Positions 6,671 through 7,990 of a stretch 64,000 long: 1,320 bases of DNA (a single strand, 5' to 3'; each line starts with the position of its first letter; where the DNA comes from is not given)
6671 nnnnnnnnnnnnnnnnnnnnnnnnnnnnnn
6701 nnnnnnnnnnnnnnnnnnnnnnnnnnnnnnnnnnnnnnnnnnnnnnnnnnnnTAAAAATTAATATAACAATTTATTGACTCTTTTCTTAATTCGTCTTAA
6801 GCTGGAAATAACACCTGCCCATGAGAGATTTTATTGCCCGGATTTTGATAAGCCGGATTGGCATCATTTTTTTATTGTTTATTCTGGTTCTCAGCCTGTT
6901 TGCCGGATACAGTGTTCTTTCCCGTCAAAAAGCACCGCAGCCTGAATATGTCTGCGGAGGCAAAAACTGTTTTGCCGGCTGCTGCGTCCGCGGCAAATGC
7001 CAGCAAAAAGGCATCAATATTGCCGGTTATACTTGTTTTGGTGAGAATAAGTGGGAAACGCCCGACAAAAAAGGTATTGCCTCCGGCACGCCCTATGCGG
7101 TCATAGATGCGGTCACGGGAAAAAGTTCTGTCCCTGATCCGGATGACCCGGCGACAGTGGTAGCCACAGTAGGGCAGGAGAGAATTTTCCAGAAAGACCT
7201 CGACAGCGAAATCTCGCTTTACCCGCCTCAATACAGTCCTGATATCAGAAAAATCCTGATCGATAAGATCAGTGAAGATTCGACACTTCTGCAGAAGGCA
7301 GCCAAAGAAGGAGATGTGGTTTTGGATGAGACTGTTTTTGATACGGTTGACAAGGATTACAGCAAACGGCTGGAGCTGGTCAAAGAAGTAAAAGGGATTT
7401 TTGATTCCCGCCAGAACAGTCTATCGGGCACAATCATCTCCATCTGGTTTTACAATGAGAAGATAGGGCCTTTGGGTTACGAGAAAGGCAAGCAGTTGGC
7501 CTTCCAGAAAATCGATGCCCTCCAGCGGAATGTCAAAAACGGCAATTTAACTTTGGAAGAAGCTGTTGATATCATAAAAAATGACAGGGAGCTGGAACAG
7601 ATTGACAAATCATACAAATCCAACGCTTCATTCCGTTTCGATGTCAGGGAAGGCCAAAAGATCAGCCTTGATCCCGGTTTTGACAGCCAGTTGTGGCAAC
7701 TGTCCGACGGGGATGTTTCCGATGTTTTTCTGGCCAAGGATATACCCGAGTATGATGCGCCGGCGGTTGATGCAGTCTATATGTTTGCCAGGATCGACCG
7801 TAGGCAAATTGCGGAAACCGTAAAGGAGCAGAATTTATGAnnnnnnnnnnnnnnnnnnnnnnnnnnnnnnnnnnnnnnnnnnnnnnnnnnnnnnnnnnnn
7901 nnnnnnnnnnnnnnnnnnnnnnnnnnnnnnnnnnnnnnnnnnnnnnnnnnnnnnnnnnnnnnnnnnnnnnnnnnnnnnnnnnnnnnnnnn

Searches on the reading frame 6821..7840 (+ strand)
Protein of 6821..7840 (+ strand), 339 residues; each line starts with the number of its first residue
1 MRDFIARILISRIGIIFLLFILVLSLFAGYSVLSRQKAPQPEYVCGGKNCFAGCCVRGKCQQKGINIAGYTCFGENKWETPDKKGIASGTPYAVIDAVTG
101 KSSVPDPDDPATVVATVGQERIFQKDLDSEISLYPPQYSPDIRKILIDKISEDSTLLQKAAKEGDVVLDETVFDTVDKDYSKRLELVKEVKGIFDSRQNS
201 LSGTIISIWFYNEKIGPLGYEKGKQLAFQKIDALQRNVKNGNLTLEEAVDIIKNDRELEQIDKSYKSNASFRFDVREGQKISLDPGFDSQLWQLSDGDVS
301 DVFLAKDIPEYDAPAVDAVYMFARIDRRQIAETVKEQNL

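Call 9: search_protein_families(library=pfam, proteins=[window:6821-7840:+], max_evalue=0.01)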
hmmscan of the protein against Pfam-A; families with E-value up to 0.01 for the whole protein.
window:6821-7840:+ (339 aa): 0 families

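Call 48: search_solved_structures(query=A5, max_evalue=10)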
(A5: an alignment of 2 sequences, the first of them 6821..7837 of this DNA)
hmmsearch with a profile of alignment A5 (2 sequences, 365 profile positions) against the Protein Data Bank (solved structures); distinct sequences matched with E-value up to 10: 4.
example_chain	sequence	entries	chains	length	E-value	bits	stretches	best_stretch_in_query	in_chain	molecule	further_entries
3nrk_A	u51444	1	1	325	0.46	12.5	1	110-203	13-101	LIC12922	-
4o93_A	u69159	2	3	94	2.1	10.3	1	17-59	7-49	NAD(P) transhydrogenase subunit alpha 2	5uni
9hjx_A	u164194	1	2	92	2.3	10.2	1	17-59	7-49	proton-translocating NAD(P)(+) transhydrogenase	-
4o9p_C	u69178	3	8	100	2.8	9.9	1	17-59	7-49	NAD(P) transhydrogenase subunit alpha 2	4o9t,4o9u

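Call 56: search_protein_families(library=ncbifam, proteins=[window:6821-7837:+], max_evalue=1)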
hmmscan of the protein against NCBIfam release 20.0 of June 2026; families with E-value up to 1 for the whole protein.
window:6821-7837:+ (339 aa): 0 families
